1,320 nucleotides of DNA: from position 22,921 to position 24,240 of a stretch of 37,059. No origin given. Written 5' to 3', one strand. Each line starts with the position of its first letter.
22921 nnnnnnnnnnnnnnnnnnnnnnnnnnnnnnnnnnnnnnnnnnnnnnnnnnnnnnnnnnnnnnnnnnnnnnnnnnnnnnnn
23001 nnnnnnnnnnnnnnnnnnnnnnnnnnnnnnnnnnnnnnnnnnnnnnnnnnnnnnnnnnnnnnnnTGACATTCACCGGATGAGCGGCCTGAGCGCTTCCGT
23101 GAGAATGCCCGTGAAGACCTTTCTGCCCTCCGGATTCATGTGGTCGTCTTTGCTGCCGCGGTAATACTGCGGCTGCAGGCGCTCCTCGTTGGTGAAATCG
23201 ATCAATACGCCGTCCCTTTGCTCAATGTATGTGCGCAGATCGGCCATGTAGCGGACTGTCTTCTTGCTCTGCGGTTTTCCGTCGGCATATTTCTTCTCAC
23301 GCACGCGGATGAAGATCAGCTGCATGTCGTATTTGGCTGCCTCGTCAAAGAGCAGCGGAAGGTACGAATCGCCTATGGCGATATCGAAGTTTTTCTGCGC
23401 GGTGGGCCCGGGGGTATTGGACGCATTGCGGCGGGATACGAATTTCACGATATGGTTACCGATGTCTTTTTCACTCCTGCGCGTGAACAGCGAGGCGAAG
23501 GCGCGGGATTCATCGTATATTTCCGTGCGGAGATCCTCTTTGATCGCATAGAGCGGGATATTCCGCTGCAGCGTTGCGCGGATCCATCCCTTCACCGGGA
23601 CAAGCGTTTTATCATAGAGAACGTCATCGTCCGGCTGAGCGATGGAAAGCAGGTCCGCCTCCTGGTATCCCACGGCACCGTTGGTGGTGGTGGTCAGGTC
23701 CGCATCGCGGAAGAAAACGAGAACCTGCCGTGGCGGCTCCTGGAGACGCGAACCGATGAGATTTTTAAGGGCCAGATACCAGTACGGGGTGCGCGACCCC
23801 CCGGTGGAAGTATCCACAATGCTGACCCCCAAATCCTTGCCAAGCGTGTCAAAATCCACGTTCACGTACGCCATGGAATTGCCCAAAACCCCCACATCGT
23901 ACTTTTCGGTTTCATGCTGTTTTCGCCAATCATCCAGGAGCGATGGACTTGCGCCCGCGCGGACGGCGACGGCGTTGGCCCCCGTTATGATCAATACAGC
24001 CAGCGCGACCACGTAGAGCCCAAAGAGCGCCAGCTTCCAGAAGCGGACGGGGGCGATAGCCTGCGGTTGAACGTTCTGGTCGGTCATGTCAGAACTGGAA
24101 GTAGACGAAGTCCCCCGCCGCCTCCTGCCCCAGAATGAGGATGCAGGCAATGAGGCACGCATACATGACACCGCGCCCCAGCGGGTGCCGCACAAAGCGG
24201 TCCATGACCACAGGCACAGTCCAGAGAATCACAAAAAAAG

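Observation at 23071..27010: AlgI/AlgJ/AlgG-like modification triad without a recognisable alginate synthase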

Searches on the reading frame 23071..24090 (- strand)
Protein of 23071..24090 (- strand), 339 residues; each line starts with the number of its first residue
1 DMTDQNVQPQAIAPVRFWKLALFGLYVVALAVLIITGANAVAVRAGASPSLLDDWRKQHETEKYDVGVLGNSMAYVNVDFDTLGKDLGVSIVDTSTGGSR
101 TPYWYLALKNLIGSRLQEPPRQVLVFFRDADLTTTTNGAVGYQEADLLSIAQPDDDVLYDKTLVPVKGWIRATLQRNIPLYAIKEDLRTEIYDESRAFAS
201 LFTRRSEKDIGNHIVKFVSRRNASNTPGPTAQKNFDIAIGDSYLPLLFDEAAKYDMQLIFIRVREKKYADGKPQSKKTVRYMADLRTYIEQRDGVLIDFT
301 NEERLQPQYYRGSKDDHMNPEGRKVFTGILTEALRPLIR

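Call 5: search_protein_families(library=pfam, proteins=[window:23071-24090:-], max_evalue=0.01)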
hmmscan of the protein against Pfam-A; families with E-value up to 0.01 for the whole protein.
window:23071-24090:- (339 aa): 0 families

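Call 9: search_protein_families(library=ncbifam, proteins=[window:23071-24090:-], max_evalue=0.01)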
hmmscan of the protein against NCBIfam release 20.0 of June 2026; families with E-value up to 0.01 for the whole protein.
window:23071-24090:- (339 aa): 1 family
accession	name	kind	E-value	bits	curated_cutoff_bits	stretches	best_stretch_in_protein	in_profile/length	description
NF009339.0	PRK12699.1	equivalog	0.0081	15.5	375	0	192-240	72-121/246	flagellar basal body L-ring protein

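Call 17: find_homologous_proteins(query=window:23071-24090:-, max_evalue=0.001)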
Query window:23071-24090:- (339 aa): 3 proteins with E <= 0.001 among 2641 candidates.
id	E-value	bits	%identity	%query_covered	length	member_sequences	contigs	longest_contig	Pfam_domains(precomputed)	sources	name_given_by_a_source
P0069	4.0e-223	758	100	100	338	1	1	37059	-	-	-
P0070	1.8e-52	197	35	94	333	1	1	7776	-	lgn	-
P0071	1.7e-13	69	29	92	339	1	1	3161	-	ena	-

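Call 18: find_encoding_contigs(protein=P0070, flank=10000, max_places=3)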
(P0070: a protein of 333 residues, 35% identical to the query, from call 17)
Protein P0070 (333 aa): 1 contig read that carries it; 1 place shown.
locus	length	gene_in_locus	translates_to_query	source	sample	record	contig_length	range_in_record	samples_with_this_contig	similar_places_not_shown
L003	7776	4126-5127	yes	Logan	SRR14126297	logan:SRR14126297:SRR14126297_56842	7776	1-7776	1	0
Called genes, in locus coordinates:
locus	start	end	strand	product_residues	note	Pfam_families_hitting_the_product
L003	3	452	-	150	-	?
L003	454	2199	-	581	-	PF01558:POR, PF01855:POR_N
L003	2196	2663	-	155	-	PF00258:Flavodoxin_1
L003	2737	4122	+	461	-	PF03062:MBOAT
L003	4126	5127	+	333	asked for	-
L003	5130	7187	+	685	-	PF02629:CoA_binding, PF13380:CoA_binding_2, PF13607:Succ_CoA_lig, PF00549:Ligase_CoA (faint), PF19045:Ligase_CoA_2, PF13549:ATP-grasp_5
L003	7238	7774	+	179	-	?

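Call 19: find_encoding_contigs(protein=P0071, flank=10000, max_places=3)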
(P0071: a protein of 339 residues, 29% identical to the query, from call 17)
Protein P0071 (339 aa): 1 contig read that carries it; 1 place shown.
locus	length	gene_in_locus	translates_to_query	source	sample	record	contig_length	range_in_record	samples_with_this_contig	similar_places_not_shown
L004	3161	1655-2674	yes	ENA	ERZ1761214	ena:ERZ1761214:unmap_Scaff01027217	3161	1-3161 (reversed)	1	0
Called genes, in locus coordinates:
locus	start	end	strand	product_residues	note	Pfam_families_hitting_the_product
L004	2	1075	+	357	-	?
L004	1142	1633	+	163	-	PF05163:DinB, PF12867:DinB_2 (weak)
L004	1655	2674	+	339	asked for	-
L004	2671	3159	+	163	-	?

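Call 29: find_homologous_proteins(query=A2, max_evalue=0.01)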
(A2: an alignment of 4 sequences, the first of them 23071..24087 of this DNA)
Query A2 (4 sequences) (338 aa, profile of the alignment): 2 proteins with E <= 0.01 among 8000 candidates.
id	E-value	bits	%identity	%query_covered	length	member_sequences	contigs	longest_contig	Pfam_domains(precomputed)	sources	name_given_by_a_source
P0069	1.3e-147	509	100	100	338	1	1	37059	-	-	-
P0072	1.5e-139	483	30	92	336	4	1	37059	-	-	-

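Call 42: search_protein_representatives(alignment_id=A2)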
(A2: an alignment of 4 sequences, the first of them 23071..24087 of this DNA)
Query: 4 sequences, 329 profile positions. Proteins with E-value up to 0.001 (for the whole library): 1476; up to 1e-10: 820; up to 1e-30: 367. The best 150 are listed.
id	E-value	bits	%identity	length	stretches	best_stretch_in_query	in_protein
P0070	7.8e-150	515.0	-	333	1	1-329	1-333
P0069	4.0e-148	509.3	-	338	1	2-329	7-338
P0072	4.8e-140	482.8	-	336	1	3-327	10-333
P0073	7.5e-77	275.1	-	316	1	20-325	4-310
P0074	3.7e-75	269.6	-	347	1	4-328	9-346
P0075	8.1e-74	265.1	-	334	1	17-327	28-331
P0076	4.8e-73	262.6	-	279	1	58-329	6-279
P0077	4.9e-64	233.0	-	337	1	23-327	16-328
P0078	1.1e-63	231.8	-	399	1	14-327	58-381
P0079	2.8e-63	230.5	-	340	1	17-326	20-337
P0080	5.8e-62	226.2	-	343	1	4-324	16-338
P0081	7.2e-62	225.9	-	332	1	3-327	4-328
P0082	1.8e-57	211.4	-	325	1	18-329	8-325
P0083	5.0e-57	210.0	-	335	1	5-326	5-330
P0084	2.1e-56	207.9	-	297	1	49-329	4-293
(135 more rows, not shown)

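Call 44: predict_structure(alignment_id=A2)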
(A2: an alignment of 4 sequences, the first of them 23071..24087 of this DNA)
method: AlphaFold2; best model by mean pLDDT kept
length: 338 residues; sequences in the alignment: 4
mean_pLDDT: 62.3   pTM: 0.58
mean pLDDT of the five models: 62.3, 61.7, 59.4, 59.3, 57.9
residues with pLDDT >= 90: 40; 70-90: 90; 50-70: 90; < 50: 118
segments of 3 or more residues with pLDDT < 50: 1-12, 32-60, 95-100, 134-169, 175-185, 198-204, 221-231
pLDDT, mean of each block of 10 residues (from residue 1): 45 53 60 41 33 44 71 66 84 48 63 62 80 43 31 36 46 47 49 50 50 56 35 68 79 90 85 85 92 93 89 73 91 88
secondary structure, 60 per line:
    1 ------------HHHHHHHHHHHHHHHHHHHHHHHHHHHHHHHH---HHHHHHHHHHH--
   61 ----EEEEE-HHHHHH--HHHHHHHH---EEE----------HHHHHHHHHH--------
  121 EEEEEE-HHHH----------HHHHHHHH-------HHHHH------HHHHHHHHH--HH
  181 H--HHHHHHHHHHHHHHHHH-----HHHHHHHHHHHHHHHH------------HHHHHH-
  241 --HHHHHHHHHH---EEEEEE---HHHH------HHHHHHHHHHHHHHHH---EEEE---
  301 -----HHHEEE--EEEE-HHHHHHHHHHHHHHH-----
elements in order: H13-44 H48-58 E65-69 H71-76 H79-86 E90-92 H103-112 E121-126 H128-131 H142-149 H157-161 H168-176 H184-200 H206-221 H234-239 H243-252 E256-261 H265-268 H275-290 E294-297 E309-311 E314-317 H319-333

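Call 45: search_solved_structures(query=A4, max_evalue=10, show_alignments=3)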
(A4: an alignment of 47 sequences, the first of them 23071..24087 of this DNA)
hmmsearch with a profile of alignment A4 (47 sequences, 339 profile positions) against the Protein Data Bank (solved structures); distinct sequences matched with E-value up to 10: 3.
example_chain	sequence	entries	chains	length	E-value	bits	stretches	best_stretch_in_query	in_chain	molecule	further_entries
4ppy_A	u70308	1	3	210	0.0098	18.2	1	246-335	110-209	Putative acylhydrolase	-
4iyj_A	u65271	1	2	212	0.024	17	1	246-331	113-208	GDSL-like protein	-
9hi4_C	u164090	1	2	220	0.095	15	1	246-334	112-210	FI6-focused design_03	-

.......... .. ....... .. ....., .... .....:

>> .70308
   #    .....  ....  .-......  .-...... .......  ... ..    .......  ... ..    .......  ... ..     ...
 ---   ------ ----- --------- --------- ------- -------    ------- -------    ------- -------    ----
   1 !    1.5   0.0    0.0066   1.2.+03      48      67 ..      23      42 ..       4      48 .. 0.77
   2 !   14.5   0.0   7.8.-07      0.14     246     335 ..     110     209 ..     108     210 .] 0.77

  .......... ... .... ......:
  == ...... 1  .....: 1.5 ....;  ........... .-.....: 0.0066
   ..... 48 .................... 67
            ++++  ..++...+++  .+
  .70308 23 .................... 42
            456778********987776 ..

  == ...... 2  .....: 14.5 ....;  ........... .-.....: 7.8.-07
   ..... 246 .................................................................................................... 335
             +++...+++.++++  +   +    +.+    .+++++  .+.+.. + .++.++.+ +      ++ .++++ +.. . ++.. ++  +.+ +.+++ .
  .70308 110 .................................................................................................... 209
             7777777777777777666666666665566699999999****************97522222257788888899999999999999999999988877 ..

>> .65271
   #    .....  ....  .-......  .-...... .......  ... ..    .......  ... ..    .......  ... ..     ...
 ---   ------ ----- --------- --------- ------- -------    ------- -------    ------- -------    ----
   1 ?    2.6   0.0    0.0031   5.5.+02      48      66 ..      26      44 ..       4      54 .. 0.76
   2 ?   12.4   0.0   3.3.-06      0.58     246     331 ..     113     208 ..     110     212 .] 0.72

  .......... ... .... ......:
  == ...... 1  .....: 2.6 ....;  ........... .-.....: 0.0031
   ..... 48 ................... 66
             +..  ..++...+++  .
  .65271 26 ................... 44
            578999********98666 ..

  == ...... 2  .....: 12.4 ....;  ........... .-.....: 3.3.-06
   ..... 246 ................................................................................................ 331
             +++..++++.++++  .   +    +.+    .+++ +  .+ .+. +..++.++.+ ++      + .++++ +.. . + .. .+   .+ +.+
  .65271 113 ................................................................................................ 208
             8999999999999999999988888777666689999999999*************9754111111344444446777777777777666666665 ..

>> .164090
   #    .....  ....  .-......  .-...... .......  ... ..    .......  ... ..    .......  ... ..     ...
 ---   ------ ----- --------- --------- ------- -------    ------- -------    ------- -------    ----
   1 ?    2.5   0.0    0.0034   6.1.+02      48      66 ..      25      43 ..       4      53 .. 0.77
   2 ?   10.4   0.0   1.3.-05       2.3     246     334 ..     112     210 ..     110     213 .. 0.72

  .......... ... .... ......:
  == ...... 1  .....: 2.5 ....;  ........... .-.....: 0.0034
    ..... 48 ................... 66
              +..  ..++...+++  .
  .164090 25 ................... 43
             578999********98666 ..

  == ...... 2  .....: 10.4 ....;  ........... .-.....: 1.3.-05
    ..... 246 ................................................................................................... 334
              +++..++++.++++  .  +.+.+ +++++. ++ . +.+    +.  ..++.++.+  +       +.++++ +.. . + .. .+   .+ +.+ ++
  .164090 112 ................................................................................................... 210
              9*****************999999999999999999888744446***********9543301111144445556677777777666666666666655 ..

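Call 46: search_protein_families(library=pfam, alignment_id=A4, max_evalue=0.1)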
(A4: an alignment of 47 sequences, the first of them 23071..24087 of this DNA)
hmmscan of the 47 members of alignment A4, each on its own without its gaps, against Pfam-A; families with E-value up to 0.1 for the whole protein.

A. member 1, window:23071-24087:- (338 aa): 0 families

B. families by the number of members that match (of 47 scanned): 17 families
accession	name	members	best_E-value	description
PF07611.17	DUF1574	23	1.5e-06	Protein of unknown function (DUF1574)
PF13472.12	Lipase_GDSL_2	10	9.4e-05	GDSL-like Lipase/Acylhydrolase family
PF00159.23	Hormone_3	1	0.00027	Pancreatic hormone peptide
PF17928.6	TetR_C_22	1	0.0031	Tetracyclin repressor-like, C-terminal domain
PF11137.13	DUF2909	1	0.0041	Protein of unknown function (DUF2909)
PF16822.11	ALGX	1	0.013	SGNH hydrolase-like domain, acetyltransferase AlgX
PF15169.12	Cybc1_Eros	1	0.014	Cytochrome b-245 chaperone 1 / Eros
PF16078.10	2-oxogl_dehyd_N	1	0.026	2-oxoglutarate dehydrogenase N-terminus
PF25383.1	PH_alsin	1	0.031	Alsin PH-like domain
PF00657.28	Lipase_GDSL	1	0.056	GDSL-like Lipase/Acylhydrolase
PF13422.11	DUF4110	1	0.059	Domain of unknown function (DUF4110)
PF13769.11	Virulence_fact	1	0.06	Virulence factor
PF06314.16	ADC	1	0.076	Acetoacetate decarboxylase (ADC)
PF14127.11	DUF4294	1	0.078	Domain of unknown function (DUF4294)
PF05225.22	HTH_psq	1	0.082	helix-turn-helix, Psq domain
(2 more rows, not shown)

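Call 49: fold_search(model_id=the predicted structure, library=pdb)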
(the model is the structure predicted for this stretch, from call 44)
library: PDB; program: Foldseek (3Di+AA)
matches with E <= 10: 1067; with E <= 0.001: 0
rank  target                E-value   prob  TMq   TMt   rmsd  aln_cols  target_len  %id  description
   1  9hi5_D                1.2e-03  1.00  0.39  0.59   7.6       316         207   12  Structure of scaffold FI6-focused design_02 (released 2025-12-03)
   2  3p94_A                1.3e-03  1.00  0.41  0.62   5.2       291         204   11  Crystal structure of a GDSL-like Lipase (BDI_0976) from Parabacteroides distasonis ATCC 8503 at 1.93 A resolution (released 2010-11-03)
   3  3p94_D                3.6e-03  1.00  0.39  0.61   5.3       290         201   11  Crystal structure of a GDSL-like Lipase (BDI_0976) from Parabacteroides distasonis ATCC 8503 at 1.93 A resolution (released 2010-11-03)
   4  1j00                  4.3e-03  1.00  0.39  0.68   6.7       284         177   12  E. coli Thioesterase I/Protease I/Lysophospholipase L1 in complexed with diethyl phosphono moiety (released 2003-07-08)
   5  9hi5_C                5.0e-03  1.00  0.39  0.59   7.2       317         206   12  Structure of scaffold FI6-focused design_02 (released 2025-12-03)
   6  1yzf                  5.0e-03  1.00  0.35  0.56  11.5       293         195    8  Crystal structure of the lipase/acylhydrolase from Enterococcus faecalis (released 2005-04-12)
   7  6lfb                  6.3e-03  1.00  0.38  0.66   9.0       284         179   12  E. coli Thioesterase I mutant DG (released 2020-07-15)
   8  9hi6_A                7.1e-03  1.00  0.35  0.51   6.9       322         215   10  Structure of scaffold FI6-focused design_04 in complex with FI6-Fab (released 2025-12-03)
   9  7br2_A                9.4e-03  0.98  0.33  0.26  11.0       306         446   11  BT4096 a gut microbial diltiazem-metabolizing enzyme (released 2020-05-06)
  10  7br2_C                9.4e-03  0.98  0.33  0.26  10.6       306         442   11  BT4096 a gut microbial diltiazem-metabolizing enzyme (released 2020-05-06)
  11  5tie                  1.1e-02  1.00  0.40  0.70   7.4       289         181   12  x-ray structure of acyl-CoA thioesterase I, TesA, mutant M141L/Y145K/L146K at pH 7.5 in complex with octanoic acid (released 2017-04-26)
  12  6pfx_A                1.1e-02  0.98  0.39  0.35  16.8       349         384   13  D-alanyl transferase DltD from Enterococcus faecium (released 2019-07-03)
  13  5tif                  1.2e-02  1.00  0.37  0.64   9.6       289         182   12  x-ray structure of acyl-CoA thioesterase I, TesA, triple mutant M141L/Y145K/L146K in complex with octanoic acid (released 2017-04-26)
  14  6pfx_B                1.2e-02  0.96  0.37  0.34  16.6       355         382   15  D-alanyl transferase DltD from Enterococcus faecium (released 2019-07-03)
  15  5tid                  1.2e-02  1.00  0.40  0.70   6.7       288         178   12  X-ray structure of acyl-CoA thioesterase I, TesA, mutant M141L/Y145K/L146K at pH 5 in complex with octanoic acid (released 2017-04-26)
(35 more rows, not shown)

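Call 72: find_encoding_contigs(protein=P0074, flank=8000, max_places=3)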
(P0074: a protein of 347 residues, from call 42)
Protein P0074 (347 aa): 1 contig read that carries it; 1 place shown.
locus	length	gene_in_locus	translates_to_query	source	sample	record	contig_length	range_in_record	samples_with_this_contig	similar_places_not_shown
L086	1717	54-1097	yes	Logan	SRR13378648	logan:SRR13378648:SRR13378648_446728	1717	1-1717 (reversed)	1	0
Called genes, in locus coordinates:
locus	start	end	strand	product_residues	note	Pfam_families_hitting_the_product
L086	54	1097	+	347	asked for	-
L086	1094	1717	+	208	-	?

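Call 73: find_encoding_contigs(protein=P0075, flank=8000, max_places=3)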
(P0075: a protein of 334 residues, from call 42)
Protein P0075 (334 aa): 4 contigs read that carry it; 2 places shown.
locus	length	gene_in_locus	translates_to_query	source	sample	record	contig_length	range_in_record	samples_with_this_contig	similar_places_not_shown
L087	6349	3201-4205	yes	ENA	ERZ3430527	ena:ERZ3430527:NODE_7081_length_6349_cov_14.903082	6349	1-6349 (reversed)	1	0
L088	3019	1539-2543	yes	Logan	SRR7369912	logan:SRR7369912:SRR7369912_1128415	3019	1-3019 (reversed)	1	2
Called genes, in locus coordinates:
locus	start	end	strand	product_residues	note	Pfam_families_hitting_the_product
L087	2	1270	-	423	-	?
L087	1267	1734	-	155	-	PF00258:Flavodoxin_1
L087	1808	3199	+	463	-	PF03062:MBOAT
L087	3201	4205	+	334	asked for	-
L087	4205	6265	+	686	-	PF02629:CoA_binding, PF13380:CoA_binding_2, PF13607:Succ_CoA_lig, PF19045:Ligase_CoA_2, PF13549:ATP-grasp_5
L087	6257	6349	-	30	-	?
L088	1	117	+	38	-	?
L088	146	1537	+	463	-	PF03062:MBOAT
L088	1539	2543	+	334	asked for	-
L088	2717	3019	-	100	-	?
